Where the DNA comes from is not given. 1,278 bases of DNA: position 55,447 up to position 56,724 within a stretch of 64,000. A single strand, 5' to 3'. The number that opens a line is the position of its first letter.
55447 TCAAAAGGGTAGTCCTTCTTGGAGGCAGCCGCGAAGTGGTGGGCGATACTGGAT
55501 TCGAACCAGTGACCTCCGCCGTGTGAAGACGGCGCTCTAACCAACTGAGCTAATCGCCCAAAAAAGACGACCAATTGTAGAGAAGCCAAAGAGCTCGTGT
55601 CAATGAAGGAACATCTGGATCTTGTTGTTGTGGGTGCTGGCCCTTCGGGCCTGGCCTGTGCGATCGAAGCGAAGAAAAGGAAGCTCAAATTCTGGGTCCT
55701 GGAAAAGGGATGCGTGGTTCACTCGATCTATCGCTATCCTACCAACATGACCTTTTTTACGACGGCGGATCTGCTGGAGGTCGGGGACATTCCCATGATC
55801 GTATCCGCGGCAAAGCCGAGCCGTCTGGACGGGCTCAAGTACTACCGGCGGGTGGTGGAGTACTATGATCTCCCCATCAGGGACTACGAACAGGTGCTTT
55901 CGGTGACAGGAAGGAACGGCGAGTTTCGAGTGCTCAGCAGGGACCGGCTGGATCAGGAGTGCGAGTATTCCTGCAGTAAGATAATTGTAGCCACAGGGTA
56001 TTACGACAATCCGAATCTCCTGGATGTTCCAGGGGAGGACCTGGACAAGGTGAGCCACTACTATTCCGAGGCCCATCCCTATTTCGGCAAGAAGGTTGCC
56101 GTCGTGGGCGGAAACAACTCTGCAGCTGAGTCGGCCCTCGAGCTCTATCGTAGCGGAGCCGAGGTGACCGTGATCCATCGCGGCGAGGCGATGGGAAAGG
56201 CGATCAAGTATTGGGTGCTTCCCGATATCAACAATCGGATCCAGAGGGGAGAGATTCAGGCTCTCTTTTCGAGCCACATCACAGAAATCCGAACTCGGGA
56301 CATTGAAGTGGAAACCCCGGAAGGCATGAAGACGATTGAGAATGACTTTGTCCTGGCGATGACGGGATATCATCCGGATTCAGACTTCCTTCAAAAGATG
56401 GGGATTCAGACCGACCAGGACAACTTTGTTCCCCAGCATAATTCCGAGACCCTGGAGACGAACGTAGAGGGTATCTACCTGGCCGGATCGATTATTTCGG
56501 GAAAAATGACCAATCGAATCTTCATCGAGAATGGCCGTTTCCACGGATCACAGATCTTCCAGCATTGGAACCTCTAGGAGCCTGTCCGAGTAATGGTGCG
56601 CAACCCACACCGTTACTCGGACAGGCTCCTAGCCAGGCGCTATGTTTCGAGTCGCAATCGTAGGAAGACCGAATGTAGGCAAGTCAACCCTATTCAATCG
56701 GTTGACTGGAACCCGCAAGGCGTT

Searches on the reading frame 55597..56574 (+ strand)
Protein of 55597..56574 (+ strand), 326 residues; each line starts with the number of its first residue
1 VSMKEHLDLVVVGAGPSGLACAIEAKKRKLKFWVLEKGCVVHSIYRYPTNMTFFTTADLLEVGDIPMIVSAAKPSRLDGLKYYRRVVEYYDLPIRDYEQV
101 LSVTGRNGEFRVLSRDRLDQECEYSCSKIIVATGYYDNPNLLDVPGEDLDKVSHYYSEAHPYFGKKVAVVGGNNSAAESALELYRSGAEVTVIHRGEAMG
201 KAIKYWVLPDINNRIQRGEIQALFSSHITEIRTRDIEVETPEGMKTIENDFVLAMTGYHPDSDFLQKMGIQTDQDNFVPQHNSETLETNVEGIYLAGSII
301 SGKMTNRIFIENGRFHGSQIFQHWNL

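Call 22: find_encoding_contigs(protein=window:55597-56574:+, flank=3000, max_places=6)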
Protein window:55597-56574:+ (326 aa): no gene with exactly this product is on record in the collection.

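Call 23: find_homologous_proteins(query=window:55597-56574:+, max_evalue=1e-60)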
Query window:55597-56574:+ (326 aa): 7979 proteins with E <= 1e-60 among 8000 candidates; the best 120 are listed.
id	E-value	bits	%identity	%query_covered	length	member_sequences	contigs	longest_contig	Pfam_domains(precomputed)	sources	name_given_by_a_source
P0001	2.1e-202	689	92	99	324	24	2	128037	PF01946.24,PF01266.31,PF13434.13,PF13450.13,PF00890.31,PF07992.21,PF00070.34,PF13738.13,PF03486.21,PF12831.14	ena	-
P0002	5.4e-182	622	80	99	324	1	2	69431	PF01266.31,PF13434.13,PF13450.13,PF00890.31,PF07992.21,PF00070.34,PF13738.13,PF03486.21,PF12831.14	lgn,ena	-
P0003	2.1e-157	541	69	99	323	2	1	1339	PF01266.31,PF13434.13,PF00890.31,PF07992.21,PF00070.34,PF13738.13,PF03486.21,PF12831.14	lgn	-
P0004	5.8e-157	540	72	100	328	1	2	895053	PF01266.31,PF13434.13,PF13450.13,PF00890.31,PF07992.21,PF00070.34,PF13738.13,PF03486.21,PF01494.26,PF12831.14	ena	-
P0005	7.8e-157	540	70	98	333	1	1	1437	PF01266.31,PF13434.13,PF00890.31,PF07992.21,PF00070.34,PF13738.13,PF03486.21,PF12831.14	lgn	-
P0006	2.6e-156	538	71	99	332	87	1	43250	PF01266.31,PF13434.13,PF13450.13,PF00890.31,PF07992.21,PF00070.34,PF13738.13,PF03486.21,PF01134.29,PF12831.14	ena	-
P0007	6.4e-155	533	70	98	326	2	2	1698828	PF01946.24,PF01266.31,PF13434.13,PF13450.13,PF00890.31,PF07992.21,PF00070.34,PF13738.13,PF03486.21,PF01134.29,PF12831.14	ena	-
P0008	1.0e-154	533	70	99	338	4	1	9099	PF01946.24,PF13434.13,PF13450.13,PF00890.31,PF07992.21,PF00070.34,PF13738.13,PF03486.21,PF12831.14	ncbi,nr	ncbi:YpdA family putative bacillithiol disulfide reductase [Acidobacteria bacterium AH-259-O06]|nr:Y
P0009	1.4e-153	529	69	99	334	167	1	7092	PF01266.31,PF13434.13,PF00890.31,PF07992.21,PF00070.34,PF13738.13,PF03486.21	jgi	-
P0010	9.9e-153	526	70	98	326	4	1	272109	PF01946.24,PF01266.31,PF13434.13,PF13450.13,PF00890.31,PF07992.21,PF00070.34,PF13738.13,PF03486.21,PF12831.14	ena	-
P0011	1.8e-152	525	69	98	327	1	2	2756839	PF01266.31,PF13434.13,PF13450.13,PF00890.31,PF07992.21,PF00070.34,PF13738.13,PF03486.21,PF01134.29,PF12831.14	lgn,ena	-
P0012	2.4e-152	525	69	99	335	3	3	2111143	PF01946.24,PF01266.31,PF13434.13,PF13450.13,PF00890.31,PF07992.21,PF00070.34,PF13738.13,PF03486.21,PF12831.14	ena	-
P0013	7.3e-152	523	68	99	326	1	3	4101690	PF01266.31,PF13434.13,PF13450.13,PF00890.31,PF07992.21,PF00070.34,PF13738.13,PF03486.21,PF01134.29,PF12831.14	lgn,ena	-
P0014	8.0e-152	523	68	99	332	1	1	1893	PF01946.24,PF01266.31,PF13434.13,PF13450.13,PF00890.31,PF07992.21,PF00070.34,PF13738.13,PF03486.21,PF01134.29,PF12831.14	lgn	-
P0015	4.5e-151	521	66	99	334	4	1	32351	PF01266.31,PF13434.13,PF00890.31,PF07992.21,PF00070.34,PF13738.13,PF03486.21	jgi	jgi:thioredoxin reductase (NADPH)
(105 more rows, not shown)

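Call 24: find_encoding_contigs(protein=P0001, flank=10000, max_places=3)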
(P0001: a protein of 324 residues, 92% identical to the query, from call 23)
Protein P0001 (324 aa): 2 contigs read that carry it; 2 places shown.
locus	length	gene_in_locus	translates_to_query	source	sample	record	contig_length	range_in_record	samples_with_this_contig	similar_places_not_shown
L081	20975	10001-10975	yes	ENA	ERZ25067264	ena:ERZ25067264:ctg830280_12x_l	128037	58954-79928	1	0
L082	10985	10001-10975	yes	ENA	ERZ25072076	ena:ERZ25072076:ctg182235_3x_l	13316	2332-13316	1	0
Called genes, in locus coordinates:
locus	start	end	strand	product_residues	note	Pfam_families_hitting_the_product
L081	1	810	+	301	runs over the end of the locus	-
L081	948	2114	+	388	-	PF14294:DUF4372, PF01609:DDE_Tnp_1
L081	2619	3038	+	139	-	-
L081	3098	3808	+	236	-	PF00730:HhH-GPD, PF00633:HHH (weak)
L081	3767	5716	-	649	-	PF26549:Tricorn_N, PF26550:Tricorn_2nd (faint), PF02897:Peptidase_S9_N (faint), PF07676:PD40 (faint), PF00561:Abhydrolase_1 (faint), PF20434:BD-FAE, PF00326:Peptidase_S9, PF01738:DLH (weak), +1 more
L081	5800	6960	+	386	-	PF08442:ATP-grasp_2, PF13549:ATP-grasp_5, PF24948:Citrate_synth_N, PF00549:Ligase_CoA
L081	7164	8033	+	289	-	PF02629:CoA_binding, PF13380:CoA_binding_2 (faint), PF13607:Succ_CoA_lig, PF00549:Ligase_CoA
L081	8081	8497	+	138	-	PF00334:NDK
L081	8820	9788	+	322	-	PF02636:Methyltransf_28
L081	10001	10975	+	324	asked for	PF00890:FAD_binding_2 (weak), PF01266:DAO (faint), PF01946:Thi4 (faint), PF03486:HI0933_like (faint), PF07992:Pyr_redox_2, PF12831:FAD_oxidored (faint), PF13738:Pyr_redox_3, PF00070:Pyr_redox (weak), +2 more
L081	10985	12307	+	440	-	PF01926:MMR_HSR1, PF02421:FeoB_N, PF04548:AIG1 (weak), PF00009:GTP_EFTU, PF00071:Ras (weak), PF01926:MMR_HSR1, PF02421:FeoB_N, PF14714:KH_dom-like, +6 more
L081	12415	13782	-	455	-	PF03447:NAD_binding_3 (weak), PF21135:DRL_cat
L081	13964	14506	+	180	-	PF01408:GFO_IDH_MocA, PF22725:GFO_IDH_MocA_C3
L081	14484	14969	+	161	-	PF02894:GFO_IDH_MocA_C, PF22725:GFO_IDH_MocA_C3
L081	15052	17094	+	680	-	PF07940:Hepar_II_III_C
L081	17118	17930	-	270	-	PF00106:adh_short, PF08659:KR, PF13561:adh_short_C2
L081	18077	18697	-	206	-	PF01569:PAP2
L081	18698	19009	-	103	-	-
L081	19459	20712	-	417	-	PF01548:DEDD_Tnp_IS110, PF02371:Transposase_20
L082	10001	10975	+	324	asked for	PF00890:FAD_binding_2 (weak), PF01266:DAO (faint), PF01946:Thi4 (faint), PF03486:HI0933_like (faint), PF07992:Pyr_redox_2, PF12831:FAD_oxidored (faint), PF13738:Pyr_redox_3, PF00070:Pyr_redox (weak), +2 more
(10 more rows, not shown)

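Call 25: find_encoding_contigs(protein=P0002, flank=10000, max_places=3)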
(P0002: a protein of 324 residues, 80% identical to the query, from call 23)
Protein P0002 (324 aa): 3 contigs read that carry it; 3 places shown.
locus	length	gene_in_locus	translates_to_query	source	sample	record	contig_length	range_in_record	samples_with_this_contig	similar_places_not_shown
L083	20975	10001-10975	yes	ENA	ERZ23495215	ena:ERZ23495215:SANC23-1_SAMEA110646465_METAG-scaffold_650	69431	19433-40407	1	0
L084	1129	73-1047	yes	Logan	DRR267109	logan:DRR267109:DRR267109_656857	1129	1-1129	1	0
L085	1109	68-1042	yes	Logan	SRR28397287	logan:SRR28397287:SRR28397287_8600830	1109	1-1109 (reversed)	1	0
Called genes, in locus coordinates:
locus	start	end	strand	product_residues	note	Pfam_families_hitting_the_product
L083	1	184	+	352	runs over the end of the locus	PF01208:URO-D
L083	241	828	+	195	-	-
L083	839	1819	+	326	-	-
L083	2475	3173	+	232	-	PF00633:HHH (faint), PF00730:HhH-GPD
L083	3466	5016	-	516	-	PF00135:COesterase (weak), PF00561:Abhydrolase_1 (faint), PF12146:Hydrolase_4 (faint), PF00326:Peptidase_S9, PF01738:DLH (weak), PF20434:BD-FAE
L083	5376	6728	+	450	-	PF08442:ATP-grasp_2, PF13549:ATP-grasp_5, PF24948:Citrate_synth_N, PF00549:Ligase_CoA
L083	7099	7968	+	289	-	PF02629:CoA_binding, PF13607:Succ_CoA_lig, PF00549:Ligase_CoA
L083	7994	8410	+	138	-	PF00334:NDK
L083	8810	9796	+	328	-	PF02636:Methyltransf_28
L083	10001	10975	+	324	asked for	PF00070:Pyr_redox (faint), PF00890:FAD_binding_2 (weak), PF01266:DAO (faint), PF03486:HI0933_like (faint), PF07992:Pyr_redox_2, PF12831:FAD_oxidored (faint), PF13450:NAD_binding_8 (weak), PF13738:Pyr_redox_3, +1 more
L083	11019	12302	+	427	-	PF00350:Dynamin_N (faint), PF01926:MMR_HSR1, PF02421:FeoB_N (weak), PF00009:GTP_EFTU, PF00071:Ras (weak), PF01926:MMR_HSR1, PF02421:FeoB_N, PF14714:KH_dom-like, +2 more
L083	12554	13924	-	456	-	PF03447:NAD_binding_3 (weak), PF21135:DRL_cat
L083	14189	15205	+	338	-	PF01408:GFO_IDH_MocA, PF22685:Gal80p_C-like (faint), PF22725:GFO_IDH_MocA_C3, PF02894:GFO_IDH_MocA_C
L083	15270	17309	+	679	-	PF07940:Hepar_II_III_C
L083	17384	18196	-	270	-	PF00106:adh_short, PF08659:KR, PF13561:adh_short_C2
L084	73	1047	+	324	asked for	PF00070:Pyr_redox (faint), PF00890:FAD_binding_2 (weak), PF01266:DAO (faint), PF03486:HI0933_like (faint), PF07992:Pyr_redox_2, PF12831:FAD_oxidored (faint), PF13450:NAD_binding_8 (weak), PF13738:Pyr_redox_3, +1 more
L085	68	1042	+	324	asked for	PF00070:Pyr_redox (faint), PF00890:FAD_binding_2 (weak), PF01266:DAO (faint), PF03486:HI0933_like (faint), PF07992:Pyr_redox_2, PF12831:FAD_oxidored (faint), PF13450:NAD_binding_8 (weak), PF13738:Pyr_redox_3, +1 more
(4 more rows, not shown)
